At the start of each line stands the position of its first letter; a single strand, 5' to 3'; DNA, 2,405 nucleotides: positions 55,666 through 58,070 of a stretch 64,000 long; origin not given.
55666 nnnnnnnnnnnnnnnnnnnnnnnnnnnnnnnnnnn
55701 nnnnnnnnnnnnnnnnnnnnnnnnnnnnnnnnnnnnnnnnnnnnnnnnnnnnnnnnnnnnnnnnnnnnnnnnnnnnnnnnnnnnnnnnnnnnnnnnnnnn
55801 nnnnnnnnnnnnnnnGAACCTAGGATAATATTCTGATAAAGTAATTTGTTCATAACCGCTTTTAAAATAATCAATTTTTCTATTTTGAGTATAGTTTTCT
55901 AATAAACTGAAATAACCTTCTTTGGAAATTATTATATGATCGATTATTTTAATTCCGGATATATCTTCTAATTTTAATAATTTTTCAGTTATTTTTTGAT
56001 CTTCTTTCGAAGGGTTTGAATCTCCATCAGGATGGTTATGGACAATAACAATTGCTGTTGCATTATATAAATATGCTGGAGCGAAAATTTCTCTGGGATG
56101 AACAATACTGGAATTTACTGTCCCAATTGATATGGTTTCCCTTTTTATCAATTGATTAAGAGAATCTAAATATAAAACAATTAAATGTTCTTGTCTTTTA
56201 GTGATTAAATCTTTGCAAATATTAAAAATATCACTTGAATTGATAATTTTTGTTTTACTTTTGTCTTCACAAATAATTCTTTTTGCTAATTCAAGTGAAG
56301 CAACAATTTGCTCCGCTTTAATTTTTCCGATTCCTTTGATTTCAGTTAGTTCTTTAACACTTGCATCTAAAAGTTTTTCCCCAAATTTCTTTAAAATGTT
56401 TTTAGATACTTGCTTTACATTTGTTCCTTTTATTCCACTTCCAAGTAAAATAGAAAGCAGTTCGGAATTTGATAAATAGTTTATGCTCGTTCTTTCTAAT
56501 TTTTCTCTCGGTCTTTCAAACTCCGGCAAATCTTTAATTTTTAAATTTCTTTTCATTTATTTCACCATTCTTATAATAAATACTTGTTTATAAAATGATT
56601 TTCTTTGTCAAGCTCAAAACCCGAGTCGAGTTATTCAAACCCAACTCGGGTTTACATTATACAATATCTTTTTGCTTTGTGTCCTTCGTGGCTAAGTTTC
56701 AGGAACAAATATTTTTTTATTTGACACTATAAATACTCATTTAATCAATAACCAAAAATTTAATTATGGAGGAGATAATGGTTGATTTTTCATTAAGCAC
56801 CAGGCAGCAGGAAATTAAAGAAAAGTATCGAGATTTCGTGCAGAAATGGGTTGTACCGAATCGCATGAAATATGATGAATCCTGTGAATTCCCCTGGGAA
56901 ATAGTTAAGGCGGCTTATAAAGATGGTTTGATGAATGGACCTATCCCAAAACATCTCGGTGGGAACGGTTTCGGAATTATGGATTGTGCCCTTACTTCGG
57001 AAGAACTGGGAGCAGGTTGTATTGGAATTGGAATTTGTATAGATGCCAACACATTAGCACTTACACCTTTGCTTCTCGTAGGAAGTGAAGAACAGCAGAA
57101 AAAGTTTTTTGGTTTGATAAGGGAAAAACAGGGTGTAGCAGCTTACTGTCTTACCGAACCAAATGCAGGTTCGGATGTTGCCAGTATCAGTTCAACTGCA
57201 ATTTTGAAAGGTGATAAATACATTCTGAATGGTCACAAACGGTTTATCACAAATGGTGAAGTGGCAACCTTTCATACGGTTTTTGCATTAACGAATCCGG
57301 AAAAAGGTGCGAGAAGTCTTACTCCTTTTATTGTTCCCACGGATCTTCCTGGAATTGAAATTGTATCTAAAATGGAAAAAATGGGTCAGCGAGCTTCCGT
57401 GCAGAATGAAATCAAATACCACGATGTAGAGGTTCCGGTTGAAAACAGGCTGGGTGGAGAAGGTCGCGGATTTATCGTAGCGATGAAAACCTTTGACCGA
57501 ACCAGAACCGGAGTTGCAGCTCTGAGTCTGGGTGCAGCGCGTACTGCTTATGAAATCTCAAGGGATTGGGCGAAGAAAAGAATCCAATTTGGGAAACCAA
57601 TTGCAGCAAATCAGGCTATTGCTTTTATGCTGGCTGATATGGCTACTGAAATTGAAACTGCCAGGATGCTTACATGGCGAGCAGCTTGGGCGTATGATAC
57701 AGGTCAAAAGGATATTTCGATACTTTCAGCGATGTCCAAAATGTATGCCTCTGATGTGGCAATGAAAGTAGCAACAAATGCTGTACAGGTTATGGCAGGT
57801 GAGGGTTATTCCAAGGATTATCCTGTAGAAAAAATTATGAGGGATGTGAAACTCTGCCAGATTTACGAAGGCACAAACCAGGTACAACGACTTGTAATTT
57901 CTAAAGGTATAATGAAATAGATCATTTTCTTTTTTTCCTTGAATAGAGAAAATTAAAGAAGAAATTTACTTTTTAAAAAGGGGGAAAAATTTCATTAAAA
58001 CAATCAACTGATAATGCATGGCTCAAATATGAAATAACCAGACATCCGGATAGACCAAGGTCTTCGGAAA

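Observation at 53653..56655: Restriction-modification islet bracketed by two copies of one hairpin; methyltransferase fused to a RadC/JAMM domain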

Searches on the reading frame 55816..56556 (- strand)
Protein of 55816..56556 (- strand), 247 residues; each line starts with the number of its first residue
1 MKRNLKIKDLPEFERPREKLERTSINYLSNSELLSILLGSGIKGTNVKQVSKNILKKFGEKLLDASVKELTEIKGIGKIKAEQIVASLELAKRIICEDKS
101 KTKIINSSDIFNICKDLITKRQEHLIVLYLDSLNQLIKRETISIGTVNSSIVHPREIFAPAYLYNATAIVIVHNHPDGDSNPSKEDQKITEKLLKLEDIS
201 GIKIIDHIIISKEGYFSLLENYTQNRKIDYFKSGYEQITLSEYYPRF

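Call 46: find_homologous_proteins(query=window:55816-56556:-, max_evalue=0.00001)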
Query seq(247 aa) (247 aa): 7120 proteins with E <= 0.00001 among 8000 candidates; the best 120 are listed.
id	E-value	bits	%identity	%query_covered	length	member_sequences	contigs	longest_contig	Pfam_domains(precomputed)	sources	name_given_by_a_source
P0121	2.9e-63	232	53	87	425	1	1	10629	PF04002.21,PF00145.24,PF20582.5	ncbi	ncbi:MAG: hypothetical protein A2458_01000, partial [Candidatus Kerfeldbacteria bacterium RIFOXYC2_F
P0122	1.0e-62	230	53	87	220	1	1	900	PF04002.21,PF20582.5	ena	-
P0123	2.1e-62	229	47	95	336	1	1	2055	PF04002.21,PF00145.24,PF20582.5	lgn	-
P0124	3.1e-62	228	51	87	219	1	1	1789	PF04002.21,PF20582.5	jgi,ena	-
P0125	1.0e-61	227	49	87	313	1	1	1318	PF04002.21,PF00145.24,PF20582.5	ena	-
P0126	2.9e-61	225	52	87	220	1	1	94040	PF04002.21,PF20582.5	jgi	-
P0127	3.0e-61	225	53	87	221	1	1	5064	PF04002.21,PF20582.5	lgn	-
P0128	1.2e-60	223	50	87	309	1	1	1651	PF04002.21,PF00145.24,PF14520.13,PF20582.5,PF00633.30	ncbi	ncbi:MAG: DNA repair protein RadC, partial [bacterium]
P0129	1.2e-60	223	49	87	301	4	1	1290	PF04002.21,PF20582.5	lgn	-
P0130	2.9e-60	222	50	87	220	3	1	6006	PF04002.21,PF20582.5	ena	-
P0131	3.6e-60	221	51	87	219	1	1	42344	PF04002.21,PF20582.5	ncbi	-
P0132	6.3e-60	221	50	88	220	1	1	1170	PF04002.21,PF20582.5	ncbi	-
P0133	1.7e-59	219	51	87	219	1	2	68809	PF04002.21,PF20582.5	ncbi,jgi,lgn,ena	-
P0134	2.7e-59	219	48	90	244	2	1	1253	PF04002.21,PF20582.5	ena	-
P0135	5.6e-59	218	46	95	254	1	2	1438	PF04002.21,PF20582.5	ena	-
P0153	6.9e-58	214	47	87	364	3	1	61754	PF04002.21,PF14464.12,PF00145.24,PF20582.5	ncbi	-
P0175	3.6e-57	212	45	95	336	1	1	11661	PF04002.21,PF00145.24,PF20582.5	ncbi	ncbi:MAG: DNA repair protein RadC [Patescibacteria group bacterium]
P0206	2.2e-56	209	46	87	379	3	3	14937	PF04002.21,PF00145.24,PF20582.5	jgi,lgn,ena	-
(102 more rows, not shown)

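Call 50: find_encoding_contigs(protein=P0153, flank=5000, max_places=2)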
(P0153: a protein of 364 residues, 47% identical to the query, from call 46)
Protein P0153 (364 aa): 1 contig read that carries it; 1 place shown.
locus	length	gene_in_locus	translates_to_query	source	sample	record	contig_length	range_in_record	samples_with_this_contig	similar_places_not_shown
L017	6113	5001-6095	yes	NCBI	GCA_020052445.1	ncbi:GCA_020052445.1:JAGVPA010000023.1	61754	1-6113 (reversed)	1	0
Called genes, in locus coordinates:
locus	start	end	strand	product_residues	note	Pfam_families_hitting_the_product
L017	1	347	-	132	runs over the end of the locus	-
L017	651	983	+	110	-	-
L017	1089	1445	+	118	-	-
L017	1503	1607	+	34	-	-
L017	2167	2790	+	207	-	PF10502:Peptidase_S26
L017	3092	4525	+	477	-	PF13393:tRNA-synt_His, PF00587:tRNA-synt_2b, PF03129:HGTP_anticodon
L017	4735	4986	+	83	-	-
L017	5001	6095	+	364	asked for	PF20582:UPF0758_N, PF14464:Prok-JAB (weak), PF04002:RadC, PF00145:DNA_methylase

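Call 51: find_encoding_contigs(protein=P0175, flank=5000, max_places=2)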
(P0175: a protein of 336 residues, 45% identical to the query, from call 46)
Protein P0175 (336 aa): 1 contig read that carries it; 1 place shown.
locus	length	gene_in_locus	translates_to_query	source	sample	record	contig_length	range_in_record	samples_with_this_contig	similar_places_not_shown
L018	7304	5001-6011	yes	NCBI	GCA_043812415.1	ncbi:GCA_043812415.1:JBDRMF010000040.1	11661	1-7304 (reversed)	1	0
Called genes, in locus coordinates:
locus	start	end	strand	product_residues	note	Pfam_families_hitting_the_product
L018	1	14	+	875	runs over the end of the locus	PF00270:DEAD (weak), PF04851:ResIII, PF27159:HI_1054_N, PF27365:HI_1054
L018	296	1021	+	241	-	PF00929:RNase_T, PF01612:DNA_pol_A_exo1 (weak), PF20600:ExoX-like_C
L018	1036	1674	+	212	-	PF13483:Lactamase_B_3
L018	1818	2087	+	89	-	-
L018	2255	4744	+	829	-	PF00521:DNA_topoisoIV, PF03989:DNA_gyraseA_C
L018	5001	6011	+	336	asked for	PF20582:UPF0758_N, PF04002:RadC, PF00145:DNA_methylase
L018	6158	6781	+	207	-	PF13391:HNH_2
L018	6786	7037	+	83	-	-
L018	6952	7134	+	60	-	PF09561:RE_HpaII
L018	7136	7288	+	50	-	-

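Call 52: find_encoding_contigs(protein=P0206, flank=5000, max_places=3)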
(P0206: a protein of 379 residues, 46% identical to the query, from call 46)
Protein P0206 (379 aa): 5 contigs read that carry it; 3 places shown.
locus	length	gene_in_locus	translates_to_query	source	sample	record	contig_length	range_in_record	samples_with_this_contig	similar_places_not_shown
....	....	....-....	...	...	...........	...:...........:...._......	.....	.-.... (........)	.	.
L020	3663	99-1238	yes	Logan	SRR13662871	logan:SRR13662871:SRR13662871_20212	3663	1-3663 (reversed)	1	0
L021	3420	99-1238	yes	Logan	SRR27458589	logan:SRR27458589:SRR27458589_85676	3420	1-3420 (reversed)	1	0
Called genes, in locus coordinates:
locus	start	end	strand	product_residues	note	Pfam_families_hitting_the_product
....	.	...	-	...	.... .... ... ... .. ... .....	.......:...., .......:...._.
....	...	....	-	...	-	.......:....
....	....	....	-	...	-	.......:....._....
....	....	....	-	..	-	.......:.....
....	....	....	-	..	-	-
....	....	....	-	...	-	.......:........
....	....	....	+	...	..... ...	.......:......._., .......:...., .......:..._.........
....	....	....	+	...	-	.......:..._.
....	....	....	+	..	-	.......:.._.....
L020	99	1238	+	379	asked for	PF20582:UPF0758_N, PF04002:RadC, PF00145:DNA_methylase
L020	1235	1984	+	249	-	PF13020:NOV_C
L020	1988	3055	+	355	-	PF09554:RE_HaeII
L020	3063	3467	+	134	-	PF03852:Vsr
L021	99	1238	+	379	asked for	PF20582:UPF0758_N, PF04002:RadC, PF00145:DNA_methylase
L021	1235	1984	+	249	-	PF13020:NOV_C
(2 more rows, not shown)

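Call 53: find_encoding_contigs(protein=P0121, flank=5000, max_places=2)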
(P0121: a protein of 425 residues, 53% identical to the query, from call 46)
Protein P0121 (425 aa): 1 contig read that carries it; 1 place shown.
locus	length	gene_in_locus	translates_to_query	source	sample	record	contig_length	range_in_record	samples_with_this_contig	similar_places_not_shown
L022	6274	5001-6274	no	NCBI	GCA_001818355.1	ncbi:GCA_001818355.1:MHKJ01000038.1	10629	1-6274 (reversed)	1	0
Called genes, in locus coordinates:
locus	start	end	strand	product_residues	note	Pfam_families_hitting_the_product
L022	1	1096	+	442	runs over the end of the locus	PF08014:MATCAP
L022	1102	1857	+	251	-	PF12705:PDDEXK_1, PF01930:Cas_Cas4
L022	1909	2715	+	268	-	PF13482:RNase_H_2, PF10108:DNA_pol_B_exo2 (faint)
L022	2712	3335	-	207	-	PF01726:LexA_DNA_bind, PF00717:Peptidase_S24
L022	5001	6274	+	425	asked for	PF20582:UPF0758_N, PF04002:RadC, PF00145:DNA_methylase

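Call 54: search_protein_families(library=pfam, proteins=[P0206, L020:1235-1984:+, L020:1988-3055:+, P0175, P0121, L018:6158-6781:+], max_evalue=0.001)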
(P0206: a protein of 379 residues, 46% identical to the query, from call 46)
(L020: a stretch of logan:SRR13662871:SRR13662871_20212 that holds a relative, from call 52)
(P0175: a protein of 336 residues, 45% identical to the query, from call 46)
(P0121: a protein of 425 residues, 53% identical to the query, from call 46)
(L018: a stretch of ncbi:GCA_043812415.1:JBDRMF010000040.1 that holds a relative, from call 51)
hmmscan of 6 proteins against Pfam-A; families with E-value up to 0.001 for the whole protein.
P0206 (379 aa): 3 families
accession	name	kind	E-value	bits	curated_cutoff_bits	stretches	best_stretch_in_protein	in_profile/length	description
PF00145.23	DNA_methylase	-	3.2e-48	165.3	22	1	270-379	1-111/324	C-5 cytosine-specific DNA methylase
PF04002.20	RadC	-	1.9e-37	128.3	22.1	1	103-216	2-116/121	RadC-like JAB domain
PF20582.4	UPF0758_N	-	8.7e-25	87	27.1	1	4-78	1-76/77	UPF0758 N-terminal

L020:1235-1984:+ (249 aa): 1 family
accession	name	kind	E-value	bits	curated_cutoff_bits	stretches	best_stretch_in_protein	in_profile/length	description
PF13020.12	NOV_C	-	1.2e-10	41.8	22.1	1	136-218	2-86/91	Protein NO VEIN, C-terminal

L020:1988-3055:+ (355 aa): 1 family
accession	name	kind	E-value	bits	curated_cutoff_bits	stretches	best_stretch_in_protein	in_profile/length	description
PF09554.16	RE_HaeII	-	1.1e-106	357.5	25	1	8-342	2-338/338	HaeII restriction endonuclease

P0175 (336 aa): 4 families
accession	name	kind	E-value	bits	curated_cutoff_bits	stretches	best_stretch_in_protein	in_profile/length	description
PF04002.20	RadC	-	4.4e-37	127.1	22.1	1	104-216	3-116/121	RadC-like JAB domain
PF20582.4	UPF0758_N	-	1e-23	83.6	27.1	1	4-78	1-76/77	UPF0758 N-terminal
PF00145.23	DNA_methylase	-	1.2e-13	51.7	22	1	270-313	1-44/324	C-5 cytosine-specific DNA methylase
PF00633.29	HHH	-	0.00056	20.1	24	0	58-83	4-29/30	Helix-hairpin-helix motif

P0121 (425 aa): 5 families
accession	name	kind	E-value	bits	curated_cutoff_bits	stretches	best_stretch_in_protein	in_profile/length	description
PF00145.23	DNA_methylase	-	1e-57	196.4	22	1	267-425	1-150/324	C-5 cytosine-specific DNA methylase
PF04002.20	RadC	-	1.8e-37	128.4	22.1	1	105-216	4-116/121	RadC-like JAB domain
PF20582.4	UPF0758_N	-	4.2e-25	88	27.1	1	4-78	1-76/77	UPF0758 N-terminal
PF00633.29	HHH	-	8.8e-05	22.6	24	1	57-81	3-27/30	Helix-hairpin-helix motif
PF14520.12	HHH_5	-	0.00049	21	27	0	49-85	16-55/57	Helix-hairpin-helix domain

L018:6158-6781:+ (207 aa): 1 family
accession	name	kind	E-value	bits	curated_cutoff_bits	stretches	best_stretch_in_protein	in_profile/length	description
PF13391.12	HNH_2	-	1.5e-13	50.9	21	1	102-152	1-65/66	HNH endonuclease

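Call 88: find_homologous_proteins(query=P0121, max_evalue=1e-10)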
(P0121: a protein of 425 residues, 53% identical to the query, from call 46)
Query P0121 (425 aa): 8000 proteins with E <= 1e-10 among 8000 candidates; the best 120 are listed.
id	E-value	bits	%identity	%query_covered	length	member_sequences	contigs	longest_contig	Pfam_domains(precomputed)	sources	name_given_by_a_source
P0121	1.9e-278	941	100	100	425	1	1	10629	PF04002.21,PF00145.24,PF20582.5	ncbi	ncbi:MAG: hypothetical protein A2458_01000, partial [Candidatus Kerfeldbacteria bacterium RIFOXYC2_F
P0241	4.8e-278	940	100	100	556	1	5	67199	PF04002.21,PF00145.24,PF20582.5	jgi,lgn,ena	-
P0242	8.2e-271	916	96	100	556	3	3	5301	PF04002.21,PF00145.24,PF20582.5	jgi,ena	-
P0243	1.8e-268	908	95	100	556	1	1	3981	PF04002.21,PF00145.24,PF20582.5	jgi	jgi:DNA (cytosine-5)-methyltransferase 1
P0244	1.7e-267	905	95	100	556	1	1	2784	PF04002.21,PF00145.24,PF20582.5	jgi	jgi:DNA (cytosine-5)-methyltransferase 1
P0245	1.7e-265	898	94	100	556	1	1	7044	PF04002.21,PF00145.24,PF20582.5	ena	-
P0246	1.9e-265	898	94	100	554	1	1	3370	PF04002.21,PF00145.24,PF20582.5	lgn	-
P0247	1.5e-262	889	93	100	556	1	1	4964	PF04002.21,PF00145.24,PF20582.5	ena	-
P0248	1.8e-261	885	93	100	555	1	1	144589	PF04002.21,PF00145.24,PF20582.5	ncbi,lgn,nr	ncbi:MAG: DNA repair protein RadC [Candidatus Moranbacteria bacterium]|nr:DNA repair protein RadC [C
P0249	1.9e-261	885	93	100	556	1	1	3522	PF04002.21,PF00145.24,PF20582.5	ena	-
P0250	2.8e-261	884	92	100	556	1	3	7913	PF04002.21,PF00145.24,PF20582.5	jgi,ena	-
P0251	4.2e-261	884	93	100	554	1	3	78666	PF04002.21,PF00145.24,PF20582.5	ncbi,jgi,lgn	-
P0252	6.1e-261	883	92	100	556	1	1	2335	PF04002.21,PF00145.24,PF20582.5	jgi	-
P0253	9.5e-259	876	91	100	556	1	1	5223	PF04002.21,PF00145.24,PF20582.5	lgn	-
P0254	4.5e-257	871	91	100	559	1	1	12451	PF04002.21,PF00145.24,PF20582.5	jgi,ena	-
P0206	3.7e-183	627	75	91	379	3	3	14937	PF04002.21,PF00145.24,PF20582.5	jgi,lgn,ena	-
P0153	3.4e-178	611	83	78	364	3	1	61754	PF04002.21,PF14464.12,PF00145.24,PF20582.5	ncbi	-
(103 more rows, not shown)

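Call 89: find_related_loci(query=P0241, collection=viral_contigs, flank=5000)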
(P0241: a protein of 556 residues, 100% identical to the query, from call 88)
Query P0241 (556 aa) in viral_contigs; peptide patterns used: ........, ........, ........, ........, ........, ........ (x = any residue, [..] = any of these).
18 stretches matched a pattern; 3 encode a relative of the query (tblastn E <= 1e-3); 3 distinct loci.
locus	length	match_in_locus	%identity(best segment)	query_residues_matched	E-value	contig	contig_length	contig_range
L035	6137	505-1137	50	1-209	6e-58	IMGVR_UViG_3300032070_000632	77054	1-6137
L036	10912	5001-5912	41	263-549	1e-64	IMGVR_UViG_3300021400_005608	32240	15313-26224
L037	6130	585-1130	34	261-448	2e-18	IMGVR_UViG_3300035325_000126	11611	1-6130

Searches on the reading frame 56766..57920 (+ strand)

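Call 6: search_protein_families(library=pfam, proteins=[window:56766-57920:+], max_evalue=0.01)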
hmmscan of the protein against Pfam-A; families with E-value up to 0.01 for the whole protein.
window:56766-57920:+ (384 aa): 5 families
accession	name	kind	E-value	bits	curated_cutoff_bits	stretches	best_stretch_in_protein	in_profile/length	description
PF00441.29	Acyl-CoA_dh_1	-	2e-49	168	22.4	1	233-382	1-149/150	Acyl-CoA dehydrogenase, C-terminal domain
PF02770.24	Acyl-CoA_dh_M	-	5.4e-23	81.4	33.3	1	126-221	1-97/97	Acyl-CoA dehydrogenase, middle domain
PF02771.21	Acyl-CoA_dh_N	-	2.5e-22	79.8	22.9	1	13-115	3-106/113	Acyl-CoA dehydrogenase, N-terminal domain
PF08028.16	Acyl-CoA_dh_2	-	1.1e-19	71.5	22.7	1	249-371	2-133/134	Acyl-CoA dehydrogenase, C-terminal domain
PF22924.1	ACOX_C_alpha1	-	2e-06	28.1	27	1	277-376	60-162/169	Acyl-CoA oxidase, C-alpha1 domain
